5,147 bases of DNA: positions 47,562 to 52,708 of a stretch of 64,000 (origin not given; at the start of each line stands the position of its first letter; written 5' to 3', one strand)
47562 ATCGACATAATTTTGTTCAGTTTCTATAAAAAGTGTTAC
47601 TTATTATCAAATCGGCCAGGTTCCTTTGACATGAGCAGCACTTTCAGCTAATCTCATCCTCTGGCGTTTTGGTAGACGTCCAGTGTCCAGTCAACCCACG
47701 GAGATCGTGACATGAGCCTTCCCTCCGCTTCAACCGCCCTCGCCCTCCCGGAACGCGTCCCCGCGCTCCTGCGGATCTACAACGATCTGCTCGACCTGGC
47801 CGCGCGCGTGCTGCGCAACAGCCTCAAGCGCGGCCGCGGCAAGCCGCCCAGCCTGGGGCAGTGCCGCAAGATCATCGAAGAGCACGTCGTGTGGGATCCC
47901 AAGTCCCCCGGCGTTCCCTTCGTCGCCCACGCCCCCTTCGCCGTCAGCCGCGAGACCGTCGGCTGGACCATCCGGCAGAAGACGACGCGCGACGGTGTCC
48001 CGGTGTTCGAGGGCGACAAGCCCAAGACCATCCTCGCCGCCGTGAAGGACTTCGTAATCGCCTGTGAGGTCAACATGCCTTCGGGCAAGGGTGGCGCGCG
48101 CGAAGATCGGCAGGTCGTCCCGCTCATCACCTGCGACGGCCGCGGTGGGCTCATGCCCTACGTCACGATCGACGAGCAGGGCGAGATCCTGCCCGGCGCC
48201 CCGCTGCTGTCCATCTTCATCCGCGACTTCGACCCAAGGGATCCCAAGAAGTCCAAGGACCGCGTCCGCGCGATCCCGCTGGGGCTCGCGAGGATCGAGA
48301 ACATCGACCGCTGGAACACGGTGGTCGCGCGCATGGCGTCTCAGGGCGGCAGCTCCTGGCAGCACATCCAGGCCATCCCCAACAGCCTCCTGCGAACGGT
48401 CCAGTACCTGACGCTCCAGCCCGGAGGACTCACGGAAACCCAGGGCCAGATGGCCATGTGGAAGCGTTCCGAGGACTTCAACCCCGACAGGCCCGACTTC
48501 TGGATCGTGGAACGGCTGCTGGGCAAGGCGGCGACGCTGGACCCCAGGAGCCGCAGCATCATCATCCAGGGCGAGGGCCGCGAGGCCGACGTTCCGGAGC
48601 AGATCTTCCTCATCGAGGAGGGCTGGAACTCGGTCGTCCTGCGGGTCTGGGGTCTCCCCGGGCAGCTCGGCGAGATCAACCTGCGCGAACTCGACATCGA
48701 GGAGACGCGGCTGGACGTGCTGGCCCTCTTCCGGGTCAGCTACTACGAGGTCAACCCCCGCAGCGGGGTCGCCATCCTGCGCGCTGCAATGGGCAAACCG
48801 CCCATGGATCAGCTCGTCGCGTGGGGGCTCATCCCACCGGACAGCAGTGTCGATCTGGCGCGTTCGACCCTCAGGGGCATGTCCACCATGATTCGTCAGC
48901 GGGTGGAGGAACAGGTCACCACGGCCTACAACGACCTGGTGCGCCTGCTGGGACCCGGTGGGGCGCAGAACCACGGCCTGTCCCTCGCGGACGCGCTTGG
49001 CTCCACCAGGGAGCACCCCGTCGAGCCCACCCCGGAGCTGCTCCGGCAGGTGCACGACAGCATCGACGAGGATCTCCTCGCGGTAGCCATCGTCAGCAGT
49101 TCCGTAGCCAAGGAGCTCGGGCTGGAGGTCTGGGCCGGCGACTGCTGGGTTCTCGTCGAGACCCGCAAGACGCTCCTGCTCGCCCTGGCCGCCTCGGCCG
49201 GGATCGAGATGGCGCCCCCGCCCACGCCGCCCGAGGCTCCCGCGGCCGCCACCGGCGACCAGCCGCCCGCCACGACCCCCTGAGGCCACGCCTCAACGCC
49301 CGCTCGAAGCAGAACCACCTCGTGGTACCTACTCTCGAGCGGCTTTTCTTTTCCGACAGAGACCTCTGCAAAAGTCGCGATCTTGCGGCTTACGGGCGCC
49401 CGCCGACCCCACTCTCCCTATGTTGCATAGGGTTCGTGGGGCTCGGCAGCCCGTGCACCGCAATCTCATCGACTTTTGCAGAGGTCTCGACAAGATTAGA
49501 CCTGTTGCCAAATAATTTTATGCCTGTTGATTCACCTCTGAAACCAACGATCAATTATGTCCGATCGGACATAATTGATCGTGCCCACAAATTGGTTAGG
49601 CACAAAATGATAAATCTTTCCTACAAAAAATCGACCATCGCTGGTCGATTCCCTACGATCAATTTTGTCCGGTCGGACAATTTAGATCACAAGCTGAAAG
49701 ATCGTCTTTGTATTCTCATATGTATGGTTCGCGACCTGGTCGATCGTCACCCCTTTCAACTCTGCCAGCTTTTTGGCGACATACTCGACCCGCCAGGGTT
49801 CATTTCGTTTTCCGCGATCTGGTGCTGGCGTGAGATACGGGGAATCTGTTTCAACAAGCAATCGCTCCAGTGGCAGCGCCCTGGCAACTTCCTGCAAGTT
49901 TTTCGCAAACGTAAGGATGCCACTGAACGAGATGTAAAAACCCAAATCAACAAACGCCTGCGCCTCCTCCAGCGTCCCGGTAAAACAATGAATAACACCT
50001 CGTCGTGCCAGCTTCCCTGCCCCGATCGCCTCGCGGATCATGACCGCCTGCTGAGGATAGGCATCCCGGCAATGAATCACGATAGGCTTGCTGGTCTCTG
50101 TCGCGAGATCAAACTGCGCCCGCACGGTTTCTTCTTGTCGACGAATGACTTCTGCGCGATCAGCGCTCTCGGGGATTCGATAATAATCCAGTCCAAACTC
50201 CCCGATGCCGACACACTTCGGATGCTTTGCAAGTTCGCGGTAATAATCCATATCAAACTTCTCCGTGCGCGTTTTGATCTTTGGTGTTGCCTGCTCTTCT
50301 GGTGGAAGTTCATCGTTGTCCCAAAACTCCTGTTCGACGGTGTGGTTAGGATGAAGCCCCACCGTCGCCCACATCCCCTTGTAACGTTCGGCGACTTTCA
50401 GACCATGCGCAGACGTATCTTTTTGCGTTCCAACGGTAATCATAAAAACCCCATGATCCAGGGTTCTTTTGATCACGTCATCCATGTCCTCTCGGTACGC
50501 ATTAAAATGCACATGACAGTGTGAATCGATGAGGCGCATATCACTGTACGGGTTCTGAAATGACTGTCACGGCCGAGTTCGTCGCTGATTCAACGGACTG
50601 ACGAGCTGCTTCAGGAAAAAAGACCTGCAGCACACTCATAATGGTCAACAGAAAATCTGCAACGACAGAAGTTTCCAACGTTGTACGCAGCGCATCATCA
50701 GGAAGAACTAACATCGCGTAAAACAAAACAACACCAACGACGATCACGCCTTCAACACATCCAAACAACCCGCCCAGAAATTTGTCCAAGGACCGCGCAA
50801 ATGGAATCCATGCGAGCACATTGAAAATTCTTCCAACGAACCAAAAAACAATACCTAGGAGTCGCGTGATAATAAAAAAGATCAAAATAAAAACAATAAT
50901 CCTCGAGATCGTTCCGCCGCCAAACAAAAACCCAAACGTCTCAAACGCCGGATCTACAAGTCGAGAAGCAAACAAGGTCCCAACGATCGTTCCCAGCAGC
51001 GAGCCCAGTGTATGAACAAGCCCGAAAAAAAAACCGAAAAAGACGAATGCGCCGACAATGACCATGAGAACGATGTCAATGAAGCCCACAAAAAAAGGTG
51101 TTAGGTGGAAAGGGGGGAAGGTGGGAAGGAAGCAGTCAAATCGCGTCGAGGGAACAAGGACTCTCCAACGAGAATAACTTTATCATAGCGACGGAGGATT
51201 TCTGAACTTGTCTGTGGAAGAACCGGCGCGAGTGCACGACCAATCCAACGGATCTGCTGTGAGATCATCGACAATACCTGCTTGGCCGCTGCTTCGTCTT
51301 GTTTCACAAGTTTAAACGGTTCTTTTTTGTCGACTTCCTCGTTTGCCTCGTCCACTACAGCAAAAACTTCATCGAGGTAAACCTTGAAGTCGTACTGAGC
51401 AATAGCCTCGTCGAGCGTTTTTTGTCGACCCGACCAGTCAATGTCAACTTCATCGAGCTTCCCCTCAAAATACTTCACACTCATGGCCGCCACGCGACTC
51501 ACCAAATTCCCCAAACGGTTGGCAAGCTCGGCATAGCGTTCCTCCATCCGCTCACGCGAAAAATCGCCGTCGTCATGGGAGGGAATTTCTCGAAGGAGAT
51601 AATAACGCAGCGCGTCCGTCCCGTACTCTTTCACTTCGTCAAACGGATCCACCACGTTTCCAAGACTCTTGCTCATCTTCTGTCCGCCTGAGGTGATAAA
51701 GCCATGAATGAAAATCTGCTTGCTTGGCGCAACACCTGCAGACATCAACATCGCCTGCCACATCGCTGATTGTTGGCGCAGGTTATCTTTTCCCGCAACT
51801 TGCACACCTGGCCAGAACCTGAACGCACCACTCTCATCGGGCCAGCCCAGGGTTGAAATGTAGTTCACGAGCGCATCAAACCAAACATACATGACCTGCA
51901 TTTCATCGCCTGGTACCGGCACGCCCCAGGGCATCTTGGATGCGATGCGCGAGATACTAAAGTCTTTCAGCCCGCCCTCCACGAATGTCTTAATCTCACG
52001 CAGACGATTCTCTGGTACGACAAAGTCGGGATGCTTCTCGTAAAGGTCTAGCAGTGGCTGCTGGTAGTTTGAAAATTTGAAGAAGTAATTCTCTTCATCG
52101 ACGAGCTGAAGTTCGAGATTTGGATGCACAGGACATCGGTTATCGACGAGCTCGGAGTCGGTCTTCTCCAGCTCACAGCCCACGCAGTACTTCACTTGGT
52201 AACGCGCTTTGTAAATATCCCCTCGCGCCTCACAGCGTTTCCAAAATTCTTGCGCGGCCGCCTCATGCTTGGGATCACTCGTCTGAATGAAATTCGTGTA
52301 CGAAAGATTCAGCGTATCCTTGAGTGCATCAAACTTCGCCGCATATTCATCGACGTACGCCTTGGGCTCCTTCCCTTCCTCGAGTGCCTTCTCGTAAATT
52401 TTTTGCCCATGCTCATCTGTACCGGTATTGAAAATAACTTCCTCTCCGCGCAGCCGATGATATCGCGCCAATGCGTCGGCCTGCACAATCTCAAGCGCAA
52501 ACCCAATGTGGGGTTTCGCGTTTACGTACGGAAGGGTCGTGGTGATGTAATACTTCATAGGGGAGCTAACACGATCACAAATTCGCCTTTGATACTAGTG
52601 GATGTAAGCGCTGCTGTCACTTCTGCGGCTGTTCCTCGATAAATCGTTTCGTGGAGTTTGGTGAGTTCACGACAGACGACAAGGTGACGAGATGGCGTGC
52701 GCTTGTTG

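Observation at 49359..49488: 130-nt GC-rich rod-like hairpin immediately downstream of the GC-rich orphan gene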

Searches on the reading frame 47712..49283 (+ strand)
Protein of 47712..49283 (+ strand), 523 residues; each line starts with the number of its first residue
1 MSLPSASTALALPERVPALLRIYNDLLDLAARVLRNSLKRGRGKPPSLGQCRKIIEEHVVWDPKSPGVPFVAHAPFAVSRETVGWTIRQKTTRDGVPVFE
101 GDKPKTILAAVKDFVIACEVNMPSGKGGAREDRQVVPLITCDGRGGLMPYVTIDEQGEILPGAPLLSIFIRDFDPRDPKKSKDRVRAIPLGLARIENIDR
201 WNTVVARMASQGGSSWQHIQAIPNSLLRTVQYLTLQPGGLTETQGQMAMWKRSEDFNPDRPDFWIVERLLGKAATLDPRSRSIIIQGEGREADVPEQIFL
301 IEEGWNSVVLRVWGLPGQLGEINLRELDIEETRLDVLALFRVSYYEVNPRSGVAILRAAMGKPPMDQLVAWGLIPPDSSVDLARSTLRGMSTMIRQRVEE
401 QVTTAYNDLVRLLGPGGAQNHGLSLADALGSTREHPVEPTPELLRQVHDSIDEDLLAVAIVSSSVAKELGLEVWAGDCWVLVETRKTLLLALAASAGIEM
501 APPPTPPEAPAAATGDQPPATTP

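Call 8: search_protein_families(library=pfam, proteins=[window:47712-49283:+], max_evalue=0.01)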
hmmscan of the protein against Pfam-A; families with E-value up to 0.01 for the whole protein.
window:47712-49283:+ (523 aa): 0 families

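Call 21: find_encoding_contigs(protein=window:47712-49283:+, flank=6000, max_places=8)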
Protein window:47712-49283:+ (523 aa): no gene with exactly this product is on record in the collection.
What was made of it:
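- Tried and rejected: The 523-aa protein was not on record there (call 21).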

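Call 51: find_homologous_proteins(query=window:47712-49283:+)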
Query window:47712-49283:+ (523 aa): 9 proteins with E <= 0.001 among 8000 candidates.
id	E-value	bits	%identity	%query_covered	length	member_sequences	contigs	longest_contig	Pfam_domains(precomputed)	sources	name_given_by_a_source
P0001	0.0e+0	1174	100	100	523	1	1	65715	-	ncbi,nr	ncbi:hypothetical protein HY626_00965 [Candidatus Uhrbacteria bacterium]|nr:hypothetical protein [Ca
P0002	1.6e-209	715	65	96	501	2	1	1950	-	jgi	jgi:hypothetical protein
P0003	2.1e-107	378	43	97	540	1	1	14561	-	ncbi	-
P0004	4.3e-105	370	42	97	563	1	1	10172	-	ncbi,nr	ncbi:hypothetical protein HZA87_03765 [Candidatus Uhrbacteria bacterium]|nr:hypothetical protein [Ca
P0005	2.3e-95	338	38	97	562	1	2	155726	-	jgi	jgi:hypothetical protein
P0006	1.5e-68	250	38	78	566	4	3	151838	-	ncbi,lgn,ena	-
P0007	7.6e-49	185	35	82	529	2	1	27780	-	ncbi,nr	ncbi:hypothetical protein HY733_00090 [Candidatus Uhrbacteria bacterium]|nr:hypothetical protein [Ca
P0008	9.4e-48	181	33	82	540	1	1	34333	-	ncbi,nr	ncbi:hypothetical protein HY630_00935 [Candidatus Uhrbacteria bacterium]|nr:hypothetical protein [Ca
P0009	3.1e-44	169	34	74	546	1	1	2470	-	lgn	-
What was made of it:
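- Checked: Uhrbacteria at 33-65% identity (call 51).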

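Call 58: find_encoding_contigs(protein=P0002, flank=3000, max_places=3)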
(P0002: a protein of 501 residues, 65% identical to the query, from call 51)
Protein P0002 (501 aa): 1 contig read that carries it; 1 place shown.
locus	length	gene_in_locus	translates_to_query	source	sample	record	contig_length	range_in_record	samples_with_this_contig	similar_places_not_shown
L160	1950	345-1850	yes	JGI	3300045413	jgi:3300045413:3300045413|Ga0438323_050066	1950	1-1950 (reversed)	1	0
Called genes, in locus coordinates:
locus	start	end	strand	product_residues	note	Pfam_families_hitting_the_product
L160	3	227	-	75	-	?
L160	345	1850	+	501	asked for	-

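Call 59: find_encoding_contigs(protein=P0004, flank=4000, max_places=3)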
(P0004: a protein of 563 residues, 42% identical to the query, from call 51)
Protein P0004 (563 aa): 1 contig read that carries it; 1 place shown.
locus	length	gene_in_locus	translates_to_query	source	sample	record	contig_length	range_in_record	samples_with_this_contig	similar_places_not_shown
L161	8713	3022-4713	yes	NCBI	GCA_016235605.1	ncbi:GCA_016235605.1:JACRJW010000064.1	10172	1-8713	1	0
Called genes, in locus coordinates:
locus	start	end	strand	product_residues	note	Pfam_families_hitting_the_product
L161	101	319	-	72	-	PF00137:ATP-synt_C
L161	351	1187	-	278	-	PF00119:ATP-synt_A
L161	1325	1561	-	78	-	PF09527:ATPase_gene1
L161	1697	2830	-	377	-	-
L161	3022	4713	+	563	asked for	-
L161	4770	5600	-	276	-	PF01026:TatD_DNase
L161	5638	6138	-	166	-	PF02674:Colicin_V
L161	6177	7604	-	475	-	PF00133:tRNA-synt_1, PF09334:tRNA-synt_1g, PF00133:tRNA-synt_1, PF01406:tRNA-synt_1e (weak), PF19303:Anticodon_3 (weak)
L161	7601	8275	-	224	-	PF00590:TP_methylase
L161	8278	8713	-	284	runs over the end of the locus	PF11376:DUF3179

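Call 60: find_encoding_contigs(protein=P0003, flank=4000, max_places=3)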
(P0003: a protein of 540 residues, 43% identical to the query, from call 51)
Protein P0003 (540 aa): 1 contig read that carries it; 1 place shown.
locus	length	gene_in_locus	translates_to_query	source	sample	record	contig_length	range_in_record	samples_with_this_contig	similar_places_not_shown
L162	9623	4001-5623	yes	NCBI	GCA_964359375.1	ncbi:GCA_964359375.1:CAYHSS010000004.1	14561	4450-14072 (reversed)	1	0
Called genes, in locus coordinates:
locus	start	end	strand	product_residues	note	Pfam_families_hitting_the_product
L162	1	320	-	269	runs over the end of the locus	?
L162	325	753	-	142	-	PF00213:OSCP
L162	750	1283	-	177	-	PF00430:ATP-synt_B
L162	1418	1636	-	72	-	PF00137:ATP-synt_C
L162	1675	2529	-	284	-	PF00119:ATP-synt_A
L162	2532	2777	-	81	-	PF09527:ATPase_gene1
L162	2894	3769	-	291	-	-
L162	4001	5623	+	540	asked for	-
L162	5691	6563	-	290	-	PF01026:TatD_DNase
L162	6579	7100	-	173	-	PF02674:Colicin_V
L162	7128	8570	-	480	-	PF00133:tRNA-synt_1, PF09334:tRNA-synt_1g, PF00133:tRNA-synt_1, PF01406:tRNA-synt_1e (weak), PF19303:Anticodon_3 (weak)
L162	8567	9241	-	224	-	PF00590:TP_methylase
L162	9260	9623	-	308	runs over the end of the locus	PF11376:DUF3179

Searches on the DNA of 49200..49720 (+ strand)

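Call 25: search_dna_similar(query=window:49359-49488:+, collection=plasmids, mode=distant, max_evalue=10, max_rows=40)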
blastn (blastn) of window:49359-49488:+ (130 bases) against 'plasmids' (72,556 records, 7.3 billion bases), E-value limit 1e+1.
Records with a match: 3; places in all: 3; records where one place covers at least 80% of the query: 0.
Best place of each record, by identity: 95-99% 1; 90-95% 1; 80-90% 1.
By first word of the organism name: Burkholderia 1; Phyllobacterium 1; Prevotella 1.
By predicted mobility (MOB-suite, as given by PLSDB): non-mobilizable 3.
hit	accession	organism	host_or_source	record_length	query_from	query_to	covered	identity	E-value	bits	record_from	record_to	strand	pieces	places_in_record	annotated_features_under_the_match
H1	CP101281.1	Burkholderia sp. FXe9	bacteria,soil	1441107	18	48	24%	90.3%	1e-1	44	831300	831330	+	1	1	LysR family transcriptional regulator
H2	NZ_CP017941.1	Phyllobacterium zundukense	Oxytropis triphylla,cell culture,root ...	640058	7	37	24%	87.1%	1e+0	39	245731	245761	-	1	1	GNAT family N-acetyltransferase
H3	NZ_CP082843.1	Prevotella nigrescens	-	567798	76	100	19%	96.0%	3e-1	42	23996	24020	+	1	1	methylaspartate mutase subunit E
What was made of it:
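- Tried and rejected: blastn of the 130-mer against plasmids gave only chance-level 25-31 nt hits (call 25).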

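Call 49: search_rna_families(source=window, start=49200, end=49720, threshold=evalue, max_evalue=1)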
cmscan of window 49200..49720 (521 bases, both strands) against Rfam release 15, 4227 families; matches with E-value up to 1: 2.
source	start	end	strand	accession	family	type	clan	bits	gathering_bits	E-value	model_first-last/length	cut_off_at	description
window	49552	49658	-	RF01796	frnS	Gene; sRNA;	-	30.1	60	0.0033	1-119/119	no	Fumarate/nitrate reductase regulator sRNA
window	49555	49680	-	RF04127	MIR8007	Gene; miRNA;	-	16.9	195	0.9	1-226/226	no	MIR8007 microRNA precursor family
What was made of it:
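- On Known RNA families (Rfam 15): No hit overlapping 49359-49488 at E<=1 (call 49).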

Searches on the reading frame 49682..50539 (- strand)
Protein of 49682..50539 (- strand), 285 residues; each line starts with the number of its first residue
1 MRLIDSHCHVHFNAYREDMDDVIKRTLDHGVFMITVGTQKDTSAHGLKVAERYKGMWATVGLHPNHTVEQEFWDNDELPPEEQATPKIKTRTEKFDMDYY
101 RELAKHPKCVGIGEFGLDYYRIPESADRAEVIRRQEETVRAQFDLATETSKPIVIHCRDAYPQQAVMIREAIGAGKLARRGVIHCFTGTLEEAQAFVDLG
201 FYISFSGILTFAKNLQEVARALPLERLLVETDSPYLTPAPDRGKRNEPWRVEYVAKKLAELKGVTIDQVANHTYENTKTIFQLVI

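Call 8: search_protein_families(library=pfam, proteins=[window:49682-50539:-], max_evalue=0.01)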
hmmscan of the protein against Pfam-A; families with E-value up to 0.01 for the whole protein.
window:49682-50539:- (285 aa): 1 family
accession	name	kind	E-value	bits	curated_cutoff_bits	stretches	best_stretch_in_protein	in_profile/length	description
PF01026.27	TatD_DNase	-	5.5e-79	265.6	27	1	4-282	1-253/253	TatD related DNase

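Call 20: find_encoding_contigs(protein=window:49682-50539:-, flank=6000, max_places=8)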
Protein window:49682-50539:- (285 aa): 1 contig read that carries it; 1 place shown.
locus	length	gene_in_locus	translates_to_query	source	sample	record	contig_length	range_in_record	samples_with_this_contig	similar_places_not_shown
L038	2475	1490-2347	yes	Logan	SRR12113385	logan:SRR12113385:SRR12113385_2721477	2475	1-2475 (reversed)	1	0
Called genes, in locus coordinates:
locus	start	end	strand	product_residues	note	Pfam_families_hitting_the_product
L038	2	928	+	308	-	?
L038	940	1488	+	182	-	PF02674:Colicin_V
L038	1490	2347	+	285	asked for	PF01026:TatD_DNase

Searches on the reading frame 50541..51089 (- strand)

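Call 8: search_protein_families(library=pfam, proteins=[window:50541-51089:-], max_evalue=0.01)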
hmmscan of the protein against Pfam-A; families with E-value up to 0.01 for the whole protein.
window:50541-51089:- (182 aa): 2 families
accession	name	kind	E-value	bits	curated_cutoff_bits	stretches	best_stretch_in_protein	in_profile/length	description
PF02674.22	Colicin_V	-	9.4e-20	71.5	29.3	1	4-148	1-140/144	Colicin V production protein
PF11120.13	CBP_BcsF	-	0.0024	18.2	23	1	1-48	1-48/60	Cellulose biosynthesis protein BcsF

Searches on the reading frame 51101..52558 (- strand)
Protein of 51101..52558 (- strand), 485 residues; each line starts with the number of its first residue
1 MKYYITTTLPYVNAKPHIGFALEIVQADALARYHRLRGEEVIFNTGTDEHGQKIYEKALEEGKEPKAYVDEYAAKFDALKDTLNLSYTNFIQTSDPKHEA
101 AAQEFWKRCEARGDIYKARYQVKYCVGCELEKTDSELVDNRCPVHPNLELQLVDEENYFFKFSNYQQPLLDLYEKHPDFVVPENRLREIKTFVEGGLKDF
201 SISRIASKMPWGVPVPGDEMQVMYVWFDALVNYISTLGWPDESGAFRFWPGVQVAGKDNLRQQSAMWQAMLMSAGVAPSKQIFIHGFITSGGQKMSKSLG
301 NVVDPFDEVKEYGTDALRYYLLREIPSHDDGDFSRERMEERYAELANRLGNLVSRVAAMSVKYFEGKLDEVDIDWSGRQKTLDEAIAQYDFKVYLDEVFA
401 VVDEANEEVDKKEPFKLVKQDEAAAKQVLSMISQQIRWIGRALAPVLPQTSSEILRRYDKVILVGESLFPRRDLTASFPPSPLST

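Call 8: search_protein_families(library=pfam, proteins=[window:51101-52558:-], max_evalue=0.01)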
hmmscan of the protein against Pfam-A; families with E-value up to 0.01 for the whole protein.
window:51101-52558:- (485 aa): 4 families
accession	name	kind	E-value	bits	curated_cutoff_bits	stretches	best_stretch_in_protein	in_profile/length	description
PF09334.17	tRNA-synt_1g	-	1.1e-94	317.9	20.1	2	136-356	163-390/391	tRNA synthetases class I (M)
PF00133.28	tRNA-synt_1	-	1.4e-35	123.3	22.7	2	221-324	297-404/414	tRNA synthetases class I (I, L, M and V)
PF01406.26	tRNA-synt_1e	-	5.2e-13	49.5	27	2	278-338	236-296/301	tRNA synthetases class I (C) catalytic domain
PF01921.24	tRNA-synt_1f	-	0.00011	21.7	27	1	255-328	240-316/360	tRNA synthetases class I (K)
